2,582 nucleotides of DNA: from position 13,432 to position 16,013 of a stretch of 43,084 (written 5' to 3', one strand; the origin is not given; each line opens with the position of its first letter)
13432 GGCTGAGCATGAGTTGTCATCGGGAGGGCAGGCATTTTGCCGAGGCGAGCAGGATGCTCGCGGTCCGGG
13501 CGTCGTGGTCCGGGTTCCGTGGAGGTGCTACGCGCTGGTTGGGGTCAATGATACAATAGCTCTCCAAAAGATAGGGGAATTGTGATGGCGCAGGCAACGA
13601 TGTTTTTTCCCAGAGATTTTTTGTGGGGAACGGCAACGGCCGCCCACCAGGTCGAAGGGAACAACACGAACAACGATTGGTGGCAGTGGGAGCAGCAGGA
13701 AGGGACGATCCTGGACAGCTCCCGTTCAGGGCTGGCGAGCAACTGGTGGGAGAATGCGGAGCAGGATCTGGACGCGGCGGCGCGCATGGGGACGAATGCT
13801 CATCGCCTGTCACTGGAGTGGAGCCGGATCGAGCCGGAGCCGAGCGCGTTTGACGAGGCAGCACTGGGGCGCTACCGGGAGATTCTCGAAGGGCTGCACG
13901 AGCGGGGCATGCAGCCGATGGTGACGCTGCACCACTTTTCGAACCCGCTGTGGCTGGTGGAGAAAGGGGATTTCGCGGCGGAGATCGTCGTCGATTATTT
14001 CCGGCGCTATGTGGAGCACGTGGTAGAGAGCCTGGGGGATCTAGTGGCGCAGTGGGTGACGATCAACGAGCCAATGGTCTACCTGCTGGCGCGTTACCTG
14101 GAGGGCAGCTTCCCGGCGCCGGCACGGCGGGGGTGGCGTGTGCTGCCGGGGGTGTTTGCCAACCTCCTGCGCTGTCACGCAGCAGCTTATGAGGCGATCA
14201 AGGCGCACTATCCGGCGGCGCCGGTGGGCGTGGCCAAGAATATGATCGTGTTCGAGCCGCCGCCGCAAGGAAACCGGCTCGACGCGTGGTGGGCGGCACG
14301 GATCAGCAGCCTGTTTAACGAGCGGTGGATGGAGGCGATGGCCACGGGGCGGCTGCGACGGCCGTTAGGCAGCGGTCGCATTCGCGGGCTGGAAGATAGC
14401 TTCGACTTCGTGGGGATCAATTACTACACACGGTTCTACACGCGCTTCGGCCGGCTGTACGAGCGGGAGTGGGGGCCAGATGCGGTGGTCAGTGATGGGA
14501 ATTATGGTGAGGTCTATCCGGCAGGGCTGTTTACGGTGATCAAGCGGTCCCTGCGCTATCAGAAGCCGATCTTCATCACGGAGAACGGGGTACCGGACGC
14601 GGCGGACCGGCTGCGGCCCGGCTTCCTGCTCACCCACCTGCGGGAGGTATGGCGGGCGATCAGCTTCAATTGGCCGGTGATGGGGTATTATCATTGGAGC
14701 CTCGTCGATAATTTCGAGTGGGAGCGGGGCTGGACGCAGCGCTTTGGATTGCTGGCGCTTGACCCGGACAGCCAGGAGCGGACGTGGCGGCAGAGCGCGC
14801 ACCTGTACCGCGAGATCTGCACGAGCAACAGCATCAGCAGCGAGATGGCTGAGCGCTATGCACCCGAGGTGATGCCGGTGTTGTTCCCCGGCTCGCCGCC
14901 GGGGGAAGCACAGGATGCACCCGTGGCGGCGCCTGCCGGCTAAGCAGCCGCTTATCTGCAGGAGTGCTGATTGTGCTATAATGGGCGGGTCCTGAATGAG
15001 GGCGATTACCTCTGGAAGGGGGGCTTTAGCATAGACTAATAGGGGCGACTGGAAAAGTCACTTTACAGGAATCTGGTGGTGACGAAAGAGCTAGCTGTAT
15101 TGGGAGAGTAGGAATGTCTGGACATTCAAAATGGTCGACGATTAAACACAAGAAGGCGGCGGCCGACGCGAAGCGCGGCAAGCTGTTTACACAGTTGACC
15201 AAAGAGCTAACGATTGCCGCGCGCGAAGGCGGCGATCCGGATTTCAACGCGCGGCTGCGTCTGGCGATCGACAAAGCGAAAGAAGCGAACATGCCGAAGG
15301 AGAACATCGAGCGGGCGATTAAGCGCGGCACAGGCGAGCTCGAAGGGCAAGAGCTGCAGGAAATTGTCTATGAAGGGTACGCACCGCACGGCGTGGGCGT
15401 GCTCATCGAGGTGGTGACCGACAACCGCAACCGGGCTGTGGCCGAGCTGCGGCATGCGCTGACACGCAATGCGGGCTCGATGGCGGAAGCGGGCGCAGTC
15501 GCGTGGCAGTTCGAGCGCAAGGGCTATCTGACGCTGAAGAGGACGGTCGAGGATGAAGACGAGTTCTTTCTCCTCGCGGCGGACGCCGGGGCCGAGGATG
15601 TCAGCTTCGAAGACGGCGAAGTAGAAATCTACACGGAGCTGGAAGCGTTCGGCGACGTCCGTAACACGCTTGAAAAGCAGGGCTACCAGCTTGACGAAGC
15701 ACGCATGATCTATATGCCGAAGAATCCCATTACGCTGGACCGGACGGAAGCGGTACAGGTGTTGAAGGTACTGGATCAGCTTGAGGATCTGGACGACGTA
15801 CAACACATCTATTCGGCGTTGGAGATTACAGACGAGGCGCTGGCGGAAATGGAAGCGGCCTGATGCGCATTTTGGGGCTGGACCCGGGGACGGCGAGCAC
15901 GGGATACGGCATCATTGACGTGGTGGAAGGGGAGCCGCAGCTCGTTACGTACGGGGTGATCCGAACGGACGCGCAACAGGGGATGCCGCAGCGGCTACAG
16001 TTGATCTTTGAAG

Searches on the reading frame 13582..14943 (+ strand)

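Call 34: search_protein_families(library=pfam, proteins=[window:13582-14943:+], max_evalue=0.00001)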
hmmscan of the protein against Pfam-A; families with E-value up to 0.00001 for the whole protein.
window:13582-14943:+ (453 aa): 1 family
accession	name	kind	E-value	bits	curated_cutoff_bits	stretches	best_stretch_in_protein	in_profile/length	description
PF00232.24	Glyco_hydro_1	-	1.7e-76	257.9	22.6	1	8-417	4-452/453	Glycosyl hydrolase family 1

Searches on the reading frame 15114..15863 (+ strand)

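Call 34: search_protein_families(library=pfam, proteins=[window:15114-15863:+], max_evalue=0.00001)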
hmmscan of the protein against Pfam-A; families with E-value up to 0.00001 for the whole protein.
window:15114-15863:+ (249 aa): 2 families
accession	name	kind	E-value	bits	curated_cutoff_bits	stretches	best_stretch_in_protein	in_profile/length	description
PF01709.26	Transcrip_reg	-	2e-52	177.6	27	1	82-234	2-158/160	TACO1/YebC second and third domain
PF20772.2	TACO1_YebC_N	-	9.5e-35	119.4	36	1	5-75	1-73/73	TACO1/YebC protein N-terminal domain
